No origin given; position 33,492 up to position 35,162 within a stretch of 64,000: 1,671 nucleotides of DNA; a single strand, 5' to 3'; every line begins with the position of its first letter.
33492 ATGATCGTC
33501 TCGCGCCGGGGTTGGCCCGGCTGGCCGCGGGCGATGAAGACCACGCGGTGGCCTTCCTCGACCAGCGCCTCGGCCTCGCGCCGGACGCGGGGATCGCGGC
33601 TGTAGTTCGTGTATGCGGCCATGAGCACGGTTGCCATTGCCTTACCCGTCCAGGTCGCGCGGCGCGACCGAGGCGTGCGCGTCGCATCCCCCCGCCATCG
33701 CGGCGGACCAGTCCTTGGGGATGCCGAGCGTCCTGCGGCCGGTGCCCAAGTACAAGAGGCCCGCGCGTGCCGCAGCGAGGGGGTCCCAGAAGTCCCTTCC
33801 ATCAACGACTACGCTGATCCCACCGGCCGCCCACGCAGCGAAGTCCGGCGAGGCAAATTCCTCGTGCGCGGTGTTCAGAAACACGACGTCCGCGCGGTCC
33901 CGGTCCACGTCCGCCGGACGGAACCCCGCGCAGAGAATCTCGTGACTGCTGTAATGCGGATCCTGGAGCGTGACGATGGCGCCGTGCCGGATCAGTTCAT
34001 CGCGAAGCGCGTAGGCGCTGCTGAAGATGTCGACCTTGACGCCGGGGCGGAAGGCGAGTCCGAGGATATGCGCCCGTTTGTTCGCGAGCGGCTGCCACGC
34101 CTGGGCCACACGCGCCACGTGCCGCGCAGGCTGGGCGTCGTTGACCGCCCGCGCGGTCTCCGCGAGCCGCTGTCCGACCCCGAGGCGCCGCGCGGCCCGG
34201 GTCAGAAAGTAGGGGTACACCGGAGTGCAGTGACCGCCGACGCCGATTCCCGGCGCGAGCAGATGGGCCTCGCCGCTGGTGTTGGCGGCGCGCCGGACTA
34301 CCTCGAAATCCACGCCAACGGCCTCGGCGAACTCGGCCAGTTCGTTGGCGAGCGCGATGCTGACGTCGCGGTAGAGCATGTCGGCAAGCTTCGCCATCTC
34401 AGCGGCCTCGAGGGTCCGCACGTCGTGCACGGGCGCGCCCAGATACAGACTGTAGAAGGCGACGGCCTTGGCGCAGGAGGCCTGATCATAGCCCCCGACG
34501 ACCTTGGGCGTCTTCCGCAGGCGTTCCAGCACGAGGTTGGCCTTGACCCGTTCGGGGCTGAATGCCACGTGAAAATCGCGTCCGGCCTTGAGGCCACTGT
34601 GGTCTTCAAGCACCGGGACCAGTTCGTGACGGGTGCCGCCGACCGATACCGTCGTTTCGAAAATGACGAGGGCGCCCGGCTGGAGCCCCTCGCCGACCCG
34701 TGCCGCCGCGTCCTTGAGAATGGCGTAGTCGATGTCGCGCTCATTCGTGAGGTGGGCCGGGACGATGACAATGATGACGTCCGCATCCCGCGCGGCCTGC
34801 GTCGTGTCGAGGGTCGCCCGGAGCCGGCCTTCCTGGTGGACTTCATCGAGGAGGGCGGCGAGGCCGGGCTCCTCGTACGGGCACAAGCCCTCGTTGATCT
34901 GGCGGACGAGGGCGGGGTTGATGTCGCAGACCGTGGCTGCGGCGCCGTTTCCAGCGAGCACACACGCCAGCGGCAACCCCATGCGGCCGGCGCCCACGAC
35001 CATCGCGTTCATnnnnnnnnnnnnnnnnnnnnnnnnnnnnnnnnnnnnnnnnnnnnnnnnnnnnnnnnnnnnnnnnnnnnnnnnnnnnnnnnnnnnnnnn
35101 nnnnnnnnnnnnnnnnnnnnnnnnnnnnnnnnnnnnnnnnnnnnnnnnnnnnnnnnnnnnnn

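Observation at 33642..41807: Complete WbpA/WbpB/WbpE/WbpD-like set predicts a 2,3-diacetamido-2,3-dideoxy-hexuronic acid in this EPS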

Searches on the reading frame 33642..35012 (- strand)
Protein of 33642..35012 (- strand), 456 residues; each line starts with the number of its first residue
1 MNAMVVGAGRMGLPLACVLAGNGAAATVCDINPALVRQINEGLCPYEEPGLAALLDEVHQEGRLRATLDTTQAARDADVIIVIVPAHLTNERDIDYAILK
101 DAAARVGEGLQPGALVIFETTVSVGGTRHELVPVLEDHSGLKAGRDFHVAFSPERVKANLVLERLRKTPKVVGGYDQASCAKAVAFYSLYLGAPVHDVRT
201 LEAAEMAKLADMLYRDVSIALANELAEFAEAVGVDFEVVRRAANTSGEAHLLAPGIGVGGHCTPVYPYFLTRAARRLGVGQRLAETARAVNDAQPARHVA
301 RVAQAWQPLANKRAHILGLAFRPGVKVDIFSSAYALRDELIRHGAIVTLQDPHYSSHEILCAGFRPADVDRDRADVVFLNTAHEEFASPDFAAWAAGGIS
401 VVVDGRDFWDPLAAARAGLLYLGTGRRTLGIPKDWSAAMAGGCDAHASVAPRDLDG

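Call 6: search_protein_families(library=pfam, proteins=[window:33642-35012:-], max_evalue=0.001)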
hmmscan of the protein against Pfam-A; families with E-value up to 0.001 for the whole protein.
window:33642-35012:- (456 aa): 6 families
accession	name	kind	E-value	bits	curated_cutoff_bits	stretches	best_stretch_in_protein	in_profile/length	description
PF03721.20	UDPG_MGDP_dh_N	-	1.6e-34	119.6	27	1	1-181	1-181/187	UDP-glucose/GDP-mannose dehydrogenase family, NAD binding domain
PF00984.24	UDPG_MGDP_dh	-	5e-25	87.9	25.4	1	202-292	1-93/94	UDP-glucose/GDP-mannose dehydrogenase family, central domain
PF03720.21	UDPG_MGDP_dh_C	-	8.4e-11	42.6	30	1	316-411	2-103/103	UDP-glucose/GDP-mannose dehydrogenase family, UDP binding domain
PF01210.29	NAD_Gly3P_dh_N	-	4.7e-07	30.3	23.1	1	4-91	3-84/158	NAD-dependent glycerol-3-phosphate dehydrogenase N-terminus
PF03446.21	NAD_binding_2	-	4e-05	24.1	21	1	5-128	4-101/161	NAD binding domain of 6-phosphogluconate dehydrogenase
PF02737.24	3HCDH_N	-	8.9e-05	22.9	22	1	4-88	3-90/180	3-hydroxyacyl-CoA dehydrogenase, NAD binding domain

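Call 7: search_protein_families(library=ncbifam, proteins=[window:33642-35012:-], max_evalue=0.001)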
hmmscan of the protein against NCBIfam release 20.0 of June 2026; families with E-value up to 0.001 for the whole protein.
window:33642-35012:- (456 aa): 13 families
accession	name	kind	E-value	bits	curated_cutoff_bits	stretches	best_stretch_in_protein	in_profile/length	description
TIGR03026.1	NDP-sugDHase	subfamily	4.3e-92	309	189.8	1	1-406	1-412/413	nucleotide sugar dehydrogenase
NF040825.1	UDPMaNacDH_Arch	equivalog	4e-56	190.6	750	1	2-426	2-415/418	UDP-N-acetyl-D-mannosamine dehydrogenase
NF008286.0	PRK11064.1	equivalog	1.3e-50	172.3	459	1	4-388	7-401/420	UDP-N-acetyl-D-mannosamine dehydrogenase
NF041297.1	UDPGDh_AglM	equivalog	4.8e-47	160.8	670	1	1-408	1-416/429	UDP-glucose 6-dehydrogenase AglM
NF047673.2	TeichurnBiosyTuaD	equivalog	2.7e-39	135.5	700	1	4-428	5-433/439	UDP-glucose 6-dehydrogenase TuaD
NF011729.0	PRK15182.1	equivalog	1.1e-31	110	592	1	4-294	10-293/425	Vi polysaccharide biosynthesis UDP-N-acetylglucosamine C-6 dehydrogenase TviB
NF011631.0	PRK15057.1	equivalog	3.4e-10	39.6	757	1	1-264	1-255/388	UDP-glucose 6-dehydrogenase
NF000942.0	PRK00094.1-4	subfamily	4e-07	29.5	257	1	2-91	4-87/334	NAD(P)H-dependent glycerol-3-phosphate dehydrogenase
NF012005.0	PRK15461.1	equivalog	0.00012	21.4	348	0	5-42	6-44/298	sulfolactaldehyde 3-reductase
NF006722.0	PRK09260.1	equivalog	0.00014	21.2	429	1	4-94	6-100/289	3-hydroxyacyl-CoA dehydrogenase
NF009098.0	PRK12439.1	equivalog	0.00031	20.2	436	1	3-88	10-89/341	NAD(P)H-dependent glycerol-3-phosphate dehydrogenase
NF000939.0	PRK00094.1-1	equivalog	0.00052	19.2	473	1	4-89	9-88/339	NAD(P)H-dependent glycerol-3-phosphate dehydrogenase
NF000941.0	PRK00094.1-3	equivalog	0.00076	18.8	423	0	4-90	5-85/336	NAD(P)H-dependent glycerol-3-phosphate dehydrogenase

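Call 9: search_solved_structures(query=window:33642-35012:-, max_evalue=1e-10, show_alignments=3)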
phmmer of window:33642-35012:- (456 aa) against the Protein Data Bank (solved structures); distinct sequences matched with E-value up to 1e-10: 26.
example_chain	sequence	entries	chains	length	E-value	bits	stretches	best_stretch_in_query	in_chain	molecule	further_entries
4xr9_A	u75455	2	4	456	2.2e-51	178.6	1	3-426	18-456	CalS8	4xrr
3g79_A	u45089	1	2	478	1.2e-47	166.3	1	6-427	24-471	NDP-N-acetyl-D-galactosaminuronic acid dehydrogenase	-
4r16_A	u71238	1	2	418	2.1e-47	165.5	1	3-426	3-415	418aa long hypothetical UDP-N-acetyl-D-mannosaminuronic acid dehydrogenase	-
3ojl_A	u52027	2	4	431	3.5e-41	145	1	4-355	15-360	Cap5O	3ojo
3gg2_A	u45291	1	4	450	4.9e-35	124.7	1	3-424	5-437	Sugar dehydrogenase, UDP-glucose/GDP-mannose dehydrogenase family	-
2y0d_A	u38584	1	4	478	5.7e-30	108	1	1-426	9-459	UDP-GLUCOSE DEHYDROGENASE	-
1mfz_A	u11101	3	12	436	6.8e-30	107.7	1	3-342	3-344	GDP-mannose 6-dehydrogenase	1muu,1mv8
2y0c_A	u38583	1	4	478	1.6e-29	106.5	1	1-426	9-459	UDP-GLUCOSE DEHYDROGENASE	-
2y0e_A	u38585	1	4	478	2.1e-29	106.1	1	1-426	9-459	UDP-GLUCOSE DEHYDROGENASE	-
4a7p_A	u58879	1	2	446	2e-26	96.3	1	5-426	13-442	UDP-GLUCOSE DEHYDROGENASE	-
3vtf_A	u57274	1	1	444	1.1e-23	87.2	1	4-357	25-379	UDP-glucose 6-dehydrogenase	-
9ou8_A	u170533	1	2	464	1.3e-14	57.4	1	5-372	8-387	UDP-glucose 6-dehydrogenase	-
6c58_A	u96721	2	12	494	3.7e-14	55.9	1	5-371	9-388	UDP-glucose 6-dehydrogenase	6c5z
6c4j_A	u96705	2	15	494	7.4e-14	54.9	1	5-371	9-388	UDP-glucose 6-dehydrogenase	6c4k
5w4x_A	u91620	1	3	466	1.5e-13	53.9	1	5-372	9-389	UDP-glucose 6-dehydrogenase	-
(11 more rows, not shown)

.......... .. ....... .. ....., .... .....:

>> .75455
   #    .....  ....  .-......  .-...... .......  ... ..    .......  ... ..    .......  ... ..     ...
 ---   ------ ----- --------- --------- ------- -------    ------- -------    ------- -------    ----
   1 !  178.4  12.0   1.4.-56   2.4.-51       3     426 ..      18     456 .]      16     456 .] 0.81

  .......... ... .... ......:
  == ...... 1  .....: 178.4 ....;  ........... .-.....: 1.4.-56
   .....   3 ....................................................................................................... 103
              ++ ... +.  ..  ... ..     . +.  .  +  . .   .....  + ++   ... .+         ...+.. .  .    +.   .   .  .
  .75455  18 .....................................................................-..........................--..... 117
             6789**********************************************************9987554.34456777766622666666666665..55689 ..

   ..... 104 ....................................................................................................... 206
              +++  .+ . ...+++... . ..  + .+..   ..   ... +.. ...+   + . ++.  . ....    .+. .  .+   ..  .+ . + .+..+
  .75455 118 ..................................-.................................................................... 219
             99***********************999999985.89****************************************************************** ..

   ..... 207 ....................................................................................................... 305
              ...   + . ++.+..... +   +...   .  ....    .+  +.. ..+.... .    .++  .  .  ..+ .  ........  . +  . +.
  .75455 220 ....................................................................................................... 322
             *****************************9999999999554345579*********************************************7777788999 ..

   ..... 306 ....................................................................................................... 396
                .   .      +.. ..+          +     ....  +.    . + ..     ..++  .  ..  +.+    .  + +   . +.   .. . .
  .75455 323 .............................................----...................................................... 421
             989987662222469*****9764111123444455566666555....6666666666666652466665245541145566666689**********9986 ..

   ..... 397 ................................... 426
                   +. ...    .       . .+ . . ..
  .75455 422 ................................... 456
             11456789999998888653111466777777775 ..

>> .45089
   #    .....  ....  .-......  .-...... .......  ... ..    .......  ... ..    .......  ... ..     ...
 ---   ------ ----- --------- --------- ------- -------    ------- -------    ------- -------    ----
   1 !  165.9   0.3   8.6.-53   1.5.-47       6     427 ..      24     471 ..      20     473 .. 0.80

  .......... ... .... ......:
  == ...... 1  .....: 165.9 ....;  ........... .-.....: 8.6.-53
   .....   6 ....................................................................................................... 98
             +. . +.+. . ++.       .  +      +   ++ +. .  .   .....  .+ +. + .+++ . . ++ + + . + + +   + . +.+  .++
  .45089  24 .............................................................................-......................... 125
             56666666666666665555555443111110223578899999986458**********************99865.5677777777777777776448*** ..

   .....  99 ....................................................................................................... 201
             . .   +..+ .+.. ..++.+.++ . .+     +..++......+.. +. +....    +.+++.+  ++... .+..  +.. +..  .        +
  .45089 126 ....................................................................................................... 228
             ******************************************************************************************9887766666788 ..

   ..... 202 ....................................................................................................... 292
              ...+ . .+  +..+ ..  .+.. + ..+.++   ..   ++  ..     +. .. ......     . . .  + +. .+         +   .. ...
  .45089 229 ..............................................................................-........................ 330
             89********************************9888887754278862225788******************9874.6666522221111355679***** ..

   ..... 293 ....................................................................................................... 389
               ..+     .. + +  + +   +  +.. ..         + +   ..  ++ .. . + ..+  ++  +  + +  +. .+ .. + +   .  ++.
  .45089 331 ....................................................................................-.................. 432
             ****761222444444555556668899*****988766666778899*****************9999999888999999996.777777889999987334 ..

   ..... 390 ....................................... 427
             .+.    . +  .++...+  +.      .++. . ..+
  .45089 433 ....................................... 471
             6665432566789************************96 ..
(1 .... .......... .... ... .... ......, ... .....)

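Call 24: find_homologous_proteins(query=window:33642-35012:-, max_evalue=1e-10)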
Query window:33642-35012:- (456 aa): 2810 proteins with E <= 1e-10 among 8000 candidates; the best 120 are listed.
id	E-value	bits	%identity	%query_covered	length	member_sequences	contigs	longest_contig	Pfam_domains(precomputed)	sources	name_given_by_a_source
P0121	0.0e+0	1014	100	100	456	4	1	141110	PF00984.25,PF01210.30,PF03721.21,PF03720.23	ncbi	-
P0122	3.2e-191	654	69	95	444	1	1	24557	PF00984.25,PF03446.22,PF01210.30,PF03721.21,PF03720.23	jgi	jgi:nucleotide sugar dehydrogenase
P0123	8.4e-189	646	70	91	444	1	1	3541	PF00984.25,PF01210.30,PF03721.21,PF03720.23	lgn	-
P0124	1.4e-183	629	69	93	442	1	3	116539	PF00984.25,PF01210.30,PF03721.21,PF03720.23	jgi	jgi:nucleotide sugar dehydrogenase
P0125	2.1e-181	622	66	93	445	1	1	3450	PF00984.25,PF03446.22,PF01210.30,PF03721.21,PF03720.23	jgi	-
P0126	4.6e-181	621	65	94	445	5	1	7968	PF00984.25,PF03446.22,PF01210.30,PF03721.21,PF03720.23,PF02737.25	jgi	jgi:nucleotide sugar dehydrogenase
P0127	8.7e-180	617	66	94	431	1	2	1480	PF00984.25,PF00070.34,PF03446.22,PF01210.30,PF03721.21,PF03720.23,PF02737.25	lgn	-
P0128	1.4e-179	616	65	94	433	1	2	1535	PF00984.25,PF03446.22,PF01210.30,PF03721.21,PF03720.23,PF02737.25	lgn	-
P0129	1.7e-179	616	65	92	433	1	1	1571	PF00984.25,PF03721.21,PF03720.23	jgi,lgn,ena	-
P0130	8.1e-179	613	65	93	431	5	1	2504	PF00984.25,PF03446.22,PF01210.30,PF03721.21,PF03720.23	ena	-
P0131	8.9e-179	613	66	93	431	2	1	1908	PF00984.25,PF03446.22,PF01210.30,PF03721.21,PF03720.23,PF02737.25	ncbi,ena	-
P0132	1.1e-178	613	64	94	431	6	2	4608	PF00984.25,PF03446.22,PF01210.30,PF03721.21,PF03720.23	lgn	-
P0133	1.1e-178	613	66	93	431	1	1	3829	PF00984.25,PF03721.21,PF03720.23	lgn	-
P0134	2.2e-178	612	66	93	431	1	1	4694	PF00984.25,PF03721.21,PF03720.23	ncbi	-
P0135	2.4e-178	612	64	96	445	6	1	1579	PF00984.25,PF03446.22,PF01210.30,PF03721.21,PF03720.23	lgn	-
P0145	4.1e-177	608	63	93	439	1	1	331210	PF00984.25,PF00070.34,PF03446.22,PF01210.30,PF03721.21,PF03720.23,PF02737.25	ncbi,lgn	ncbi:MAG: nucleotide sugar dehydrogenase [Methylomicrobium sp.]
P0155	7.9e-176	604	68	91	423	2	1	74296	PF00984.25,PF03721.21,PF03720.23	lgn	-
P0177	8.3e-174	597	64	95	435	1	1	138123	PF00984.25,PF00070.34,PF03446.22,PF01210.30,PF03721.21,PF03720.23,PF02737.25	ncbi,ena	-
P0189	7.6e-173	594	64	94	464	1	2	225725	PF00984.25,PF01210.30,PF03721.21,PF03720.23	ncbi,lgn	ncbi:MAG: nucleotide sugar dehydrogenase [Burkholderiales bacterium]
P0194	1.4e-172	593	62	94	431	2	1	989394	PF00984.25,PF03446.22,PF01210.30,PF03721.21,PF03720.23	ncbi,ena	-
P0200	4.5e-172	591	65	93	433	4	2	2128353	PF00984.25,PF03446.22,PF01210.30,PF03721.21,PF03720.23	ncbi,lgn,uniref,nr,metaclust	ncbi:nucleotide sugar dehydrogenase [Rhizobacter sp. Root404]|uniref:nucleotide sugar dehydrogenase 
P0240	4.2e-170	585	63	95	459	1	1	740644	PF00984.25,PF01210.30,PF03721.21,PF03720.23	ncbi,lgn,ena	ncbi:MAG: nucleotide sugar dehydrogenase [Rhodospirillales bacterium]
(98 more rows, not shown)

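Call 25: find_encoding_contigs(protein=P0121, flank=3000, max_places=2)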
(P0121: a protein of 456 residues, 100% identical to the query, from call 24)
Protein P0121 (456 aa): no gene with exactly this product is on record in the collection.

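Call 26: find_encoding_contigs(protein=P0200, flank=10000, max_places=2)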
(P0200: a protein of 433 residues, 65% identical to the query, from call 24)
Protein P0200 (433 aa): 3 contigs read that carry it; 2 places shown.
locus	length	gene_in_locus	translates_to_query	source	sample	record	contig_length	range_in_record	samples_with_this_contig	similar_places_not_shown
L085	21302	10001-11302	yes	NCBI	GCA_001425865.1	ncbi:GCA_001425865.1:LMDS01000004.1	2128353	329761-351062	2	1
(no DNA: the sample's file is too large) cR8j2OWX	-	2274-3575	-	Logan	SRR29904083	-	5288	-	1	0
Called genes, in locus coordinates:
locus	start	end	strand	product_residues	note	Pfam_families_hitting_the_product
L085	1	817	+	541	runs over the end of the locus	PF01943:Polysacc_synt, PF13440:Polysacc_synt_3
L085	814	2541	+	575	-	PF13692:Glyco_trans_1_4 (weak)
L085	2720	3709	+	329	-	PF01073:3Beta_HSD, PF01370:Epimerase, PF02719:Polysacc_synt_2, PF04321:RmlD_sub_bind, PF13460:NAD_binding_10 (weak), PF16363:GDP_Man_Dehyd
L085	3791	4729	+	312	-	PF01073:3Beta_HSD (weak), PF01370:Epimerase, PF07993:NAD_binding_4 (faint), PF16363:GDP_Man_Dehyd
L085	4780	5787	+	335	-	PF00535:Glycos_transf_2, PF13641:Glyco_tranf_2_3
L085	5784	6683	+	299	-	PF13641:Glyco_tranf_2_3 (weak), PF00535:Glycos_transf_2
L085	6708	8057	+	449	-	-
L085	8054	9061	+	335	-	PF00535:Glycos_transf_2, PF10111:Glyco_tranf_2_2 (weak), PF13641:Glyco_tranf_2_3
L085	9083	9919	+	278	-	PF04072:LCM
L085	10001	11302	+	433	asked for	PF01210:NAD_Gly3P_dh_N (weak), PF03446:NAD_binding_2 (weak), PF03721:UDPG_MGDP_dh_N, PF00984:UDPG_MGDP_dh, PF03720:UDPG_MGDP_dh_C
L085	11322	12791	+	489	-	-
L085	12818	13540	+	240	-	-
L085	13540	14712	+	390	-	PF13439:Glyco_transf_4, PF13579:Glyco_trans_4_4, PF00534:Glycos_transf_1, PF13692:Glyco_trans_1_4, PF13524:Glyco_trans_1_2 (weak)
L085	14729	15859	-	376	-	PF20706:GT4-conflict, PF00534:Glycos_transf_1, PF13692:Glyco_trans_1_4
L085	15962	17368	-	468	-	-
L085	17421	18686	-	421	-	-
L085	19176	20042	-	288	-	PF01637:ATPase_2 (weak), PF13191:AAA_16, PF05729:NACHT (faint), PF13401:AAA_22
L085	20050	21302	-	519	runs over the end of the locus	-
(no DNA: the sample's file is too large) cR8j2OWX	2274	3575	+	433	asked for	PF01210:NAD_Gly3P_dh_N (weak), PF03446:NAD_binding_2 (weak), PF03721:UDPG_MGDP_dh_N, PF00984:UDPG_MGDP_dh, PF03720:UDPG_MGDP_dh_C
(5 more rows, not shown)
